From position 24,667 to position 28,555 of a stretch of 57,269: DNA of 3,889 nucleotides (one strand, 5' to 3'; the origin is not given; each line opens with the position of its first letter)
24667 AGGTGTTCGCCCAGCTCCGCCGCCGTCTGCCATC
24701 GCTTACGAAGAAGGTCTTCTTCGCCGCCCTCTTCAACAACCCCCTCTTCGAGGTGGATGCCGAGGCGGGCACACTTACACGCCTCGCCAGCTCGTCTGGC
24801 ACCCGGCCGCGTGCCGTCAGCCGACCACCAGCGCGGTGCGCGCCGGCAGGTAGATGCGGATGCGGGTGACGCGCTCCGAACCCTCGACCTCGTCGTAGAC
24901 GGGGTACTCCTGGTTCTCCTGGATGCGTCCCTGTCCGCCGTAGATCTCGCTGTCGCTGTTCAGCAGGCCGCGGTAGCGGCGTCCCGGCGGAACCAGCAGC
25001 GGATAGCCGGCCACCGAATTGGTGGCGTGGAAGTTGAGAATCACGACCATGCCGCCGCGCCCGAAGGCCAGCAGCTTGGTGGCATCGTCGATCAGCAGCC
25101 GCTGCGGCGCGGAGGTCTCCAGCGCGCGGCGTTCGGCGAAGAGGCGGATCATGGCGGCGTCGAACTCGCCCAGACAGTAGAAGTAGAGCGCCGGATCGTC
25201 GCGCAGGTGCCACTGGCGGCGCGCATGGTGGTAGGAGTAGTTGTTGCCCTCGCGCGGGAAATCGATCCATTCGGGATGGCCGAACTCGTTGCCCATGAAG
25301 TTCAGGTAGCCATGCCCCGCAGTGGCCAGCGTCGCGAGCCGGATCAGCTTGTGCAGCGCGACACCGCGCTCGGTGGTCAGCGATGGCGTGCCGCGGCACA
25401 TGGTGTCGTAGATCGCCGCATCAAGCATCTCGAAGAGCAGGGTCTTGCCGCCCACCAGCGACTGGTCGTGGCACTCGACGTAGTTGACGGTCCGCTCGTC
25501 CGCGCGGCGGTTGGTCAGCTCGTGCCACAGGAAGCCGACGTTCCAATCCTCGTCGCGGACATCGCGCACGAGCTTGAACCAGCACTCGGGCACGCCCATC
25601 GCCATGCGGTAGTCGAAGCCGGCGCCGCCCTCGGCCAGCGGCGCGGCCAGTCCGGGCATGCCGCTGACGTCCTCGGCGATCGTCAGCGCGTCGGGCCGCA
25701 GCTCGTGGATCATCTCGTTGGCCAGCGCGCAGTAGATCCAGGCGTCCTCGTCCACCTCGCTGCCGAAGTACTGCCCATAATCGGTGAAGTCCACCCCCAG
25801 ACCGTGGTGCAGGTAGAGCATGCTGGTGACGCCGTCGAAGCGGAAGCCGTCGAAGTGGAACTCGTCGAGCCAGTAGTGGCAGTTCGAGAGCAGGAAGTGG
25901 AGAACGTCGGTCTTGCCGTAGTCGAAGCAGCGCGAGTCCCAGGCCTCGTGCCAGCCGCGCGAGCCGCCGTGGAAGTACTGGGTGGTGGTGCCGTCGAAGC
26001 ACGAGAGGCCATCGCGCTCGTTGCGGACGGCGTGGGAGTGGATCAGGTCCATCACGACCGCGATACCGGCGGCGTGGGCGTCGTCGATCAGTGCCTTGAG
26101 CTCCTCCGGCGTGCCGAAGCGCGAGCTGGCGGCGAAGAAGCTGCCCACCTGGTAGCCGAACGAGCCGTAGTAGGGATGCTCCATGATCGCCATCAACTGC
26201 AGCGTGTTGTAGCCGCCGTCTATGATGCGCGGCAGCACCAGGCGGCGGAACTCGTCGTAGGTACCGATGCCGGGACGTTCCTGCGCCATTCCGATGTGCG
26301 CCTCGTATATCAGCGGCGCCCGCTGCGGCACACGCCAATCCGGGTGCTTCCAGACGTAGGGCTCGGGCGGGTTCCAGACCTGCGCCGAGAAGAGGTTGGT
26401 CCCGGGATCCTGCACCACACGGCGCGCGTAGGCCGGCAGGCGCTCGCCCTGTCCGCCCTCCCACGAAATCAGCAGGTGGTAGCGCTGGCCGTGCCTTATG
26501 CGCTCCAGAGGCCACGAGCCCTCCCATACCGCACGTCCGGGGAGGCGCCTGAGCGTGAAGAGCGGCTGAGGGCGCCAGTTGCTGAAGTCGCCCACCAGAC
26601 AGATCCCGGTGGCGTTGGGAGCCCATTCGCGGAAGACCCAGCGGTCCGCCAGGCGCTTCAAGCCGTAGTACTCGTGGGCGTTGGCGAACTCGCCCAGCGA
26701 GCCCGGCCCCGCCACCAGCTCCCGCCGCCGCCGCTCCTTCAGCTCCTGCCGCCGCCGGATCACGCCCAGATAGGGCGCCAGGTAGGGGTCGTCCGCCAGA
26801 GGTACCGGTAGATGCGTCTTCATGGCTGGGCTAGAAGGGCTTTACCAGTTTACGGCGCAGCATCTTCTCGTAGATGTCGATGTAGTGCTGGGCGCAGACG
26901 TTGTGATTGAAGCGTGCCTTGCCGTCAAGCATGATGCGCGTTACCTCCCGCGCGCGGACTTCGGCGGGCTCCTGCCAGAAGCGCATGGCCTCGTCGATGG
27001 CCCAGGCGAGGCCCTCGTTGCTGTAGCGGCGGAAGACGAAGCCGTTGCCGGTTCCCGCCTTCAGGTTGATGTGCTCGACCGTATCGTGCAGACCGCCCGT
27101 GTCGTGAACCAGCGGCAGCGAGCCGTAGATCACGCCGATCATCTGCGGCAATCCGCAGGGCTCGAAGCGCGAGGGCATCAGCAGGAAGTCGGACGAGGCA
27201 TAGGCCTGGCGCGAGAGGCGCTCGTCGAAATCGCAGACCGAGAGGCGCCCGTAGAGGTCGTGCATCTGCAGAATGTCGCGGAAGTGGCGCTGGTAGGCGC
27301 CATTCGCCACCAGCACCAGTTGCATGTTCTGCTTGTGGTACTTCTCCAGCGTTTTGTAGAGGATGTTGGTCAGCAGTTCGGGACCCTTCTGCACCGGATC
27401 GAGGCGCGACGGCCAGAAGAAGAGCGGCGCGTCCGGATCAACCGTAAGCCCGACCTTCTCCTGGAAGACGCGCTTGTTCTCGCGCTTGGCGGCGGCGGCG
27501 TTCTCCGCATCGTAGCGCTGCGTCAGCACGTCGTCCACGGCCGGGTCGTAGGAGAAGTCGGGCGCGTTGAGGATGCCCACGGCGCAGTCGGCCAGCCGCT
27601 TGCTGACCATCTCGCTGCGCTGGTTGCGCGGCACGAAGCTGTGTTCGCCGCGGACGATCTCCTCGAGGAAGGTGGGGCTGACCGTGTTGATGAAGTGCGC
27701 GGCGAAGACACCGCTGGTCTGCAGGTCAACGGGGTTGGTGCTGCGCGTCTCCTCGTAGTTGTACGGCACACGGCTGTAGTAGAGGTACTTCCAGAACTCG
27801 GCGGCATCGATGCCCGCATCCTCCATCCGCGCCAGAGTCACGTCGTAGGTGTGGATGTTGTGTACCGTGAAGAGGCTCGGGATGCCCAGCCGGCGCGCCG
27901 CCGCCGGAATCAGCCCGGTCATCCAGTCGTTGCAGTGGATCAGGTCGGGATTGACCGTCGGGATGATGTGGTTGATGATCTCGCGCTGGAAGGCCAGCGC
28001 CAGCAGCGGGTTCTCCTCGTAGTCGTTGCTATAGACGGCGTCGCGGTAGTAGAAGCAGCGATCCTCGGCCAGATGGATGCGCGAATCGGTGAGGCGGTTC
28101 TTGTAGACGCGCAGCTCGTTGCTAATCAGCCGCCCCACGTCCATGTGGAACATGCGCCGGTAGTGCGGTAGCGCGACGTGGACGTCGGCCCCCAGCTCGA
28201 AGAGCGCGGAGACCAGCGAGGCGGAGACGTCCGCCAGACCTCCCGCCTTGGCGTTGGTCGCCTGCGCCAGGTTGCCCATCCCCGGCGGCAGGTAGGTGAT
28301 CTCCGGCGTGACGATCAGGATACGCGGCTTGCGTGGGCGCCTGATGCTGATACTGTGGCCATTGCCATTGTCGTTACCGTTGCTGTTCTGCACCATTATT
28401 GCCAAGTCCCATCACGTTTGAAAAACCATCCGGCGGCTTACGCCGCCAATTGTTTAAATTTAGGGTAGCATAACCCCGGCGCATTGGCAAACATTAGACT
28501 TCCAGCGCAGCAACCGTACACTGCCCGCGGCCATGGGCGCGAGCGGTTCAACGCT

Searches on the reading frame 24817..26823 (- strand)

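Call 40: search_protein_families(library=pfam, proteins=[window:24817-26823:-], max_evalue=0.001)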
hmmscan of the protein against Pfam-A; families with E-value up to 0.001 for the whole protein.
window:24817-26823:- (668 aa): 3 families
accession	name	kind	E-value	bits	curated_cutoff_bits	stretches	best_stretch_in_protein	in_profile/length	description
PF02806.24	Alpha-amylase_C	-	1.4e-13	51.4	21.2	1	579-666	6-91/95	Alpha amylase, C-terminal all-beta domain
PF02922.24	CBM_48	-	3.6e-10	40.5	22.4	1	53-133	2-83/83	Carbohydrate-binding module 48 (Isoamylase N-terminal domain)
PF00128.31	Alpha-amylase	-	6.7e-10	39.2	22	1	221-266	48-93/446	Alpha amylase, catalytic domain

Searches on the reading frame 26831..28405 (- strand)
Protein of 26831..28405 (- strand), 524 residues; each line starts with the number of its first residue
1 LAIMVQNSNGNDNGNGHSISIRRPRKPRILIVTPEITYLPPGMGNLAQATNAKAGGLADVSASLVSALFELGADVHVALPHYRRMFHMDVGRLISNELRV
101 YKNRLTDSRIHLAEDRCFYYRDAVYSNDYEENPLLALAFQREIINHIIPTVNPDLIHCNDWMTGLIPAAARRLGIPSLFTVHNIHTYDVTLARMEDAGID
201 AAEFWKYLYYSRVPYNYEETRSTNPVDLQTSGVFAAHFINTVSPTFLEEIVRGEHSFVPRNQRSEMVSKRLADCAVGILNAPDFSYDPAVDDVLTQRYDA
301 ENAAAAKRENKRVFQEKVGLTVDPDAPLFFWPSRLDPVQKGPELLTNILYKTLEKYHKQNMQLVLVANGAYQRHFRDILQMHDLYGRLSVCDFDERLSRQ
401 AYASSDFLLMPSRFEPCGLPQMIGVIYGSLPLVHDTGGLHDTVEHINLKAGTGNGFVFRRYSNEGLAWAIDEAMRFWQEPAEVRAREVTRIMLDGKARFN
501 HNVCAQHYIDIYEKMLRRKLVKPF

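Call 40: search_protein_families(library=pfam, proteins=[window:26831-28405:-], max_evalue=0.001)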
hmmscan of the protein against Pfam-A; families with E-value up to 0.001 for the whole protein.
window:26831-28405:- (524 aa): 5 families
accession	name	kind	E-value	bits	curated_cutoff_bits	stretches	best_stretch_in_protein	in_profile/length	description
PF08323.17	Glyco_transf_5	-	1.7e-34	120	22.7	1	29-254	2-228/239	Starch synthase catalytic domain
PF13579.12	Glyco_trans_4_4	-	3.2e-11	44.3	29.7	1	55-188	1-103/158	Glycosyl transferase 4-like domain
PF13439.12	Glyco_transf_4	-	2.6e-09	37.8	28.5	1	55-186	2-108/170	Glycosyltransferase Family 4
PF00534.26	Glycos_transf_1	-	2.5e-08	34.1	26.4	1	322-477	11-159/172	Glycosyl transferases group 1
PF13692.12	Glyco_trans_1_4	-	1.5e-07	32.2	27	1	327-473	2-139/142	Glycosyl transferases group 1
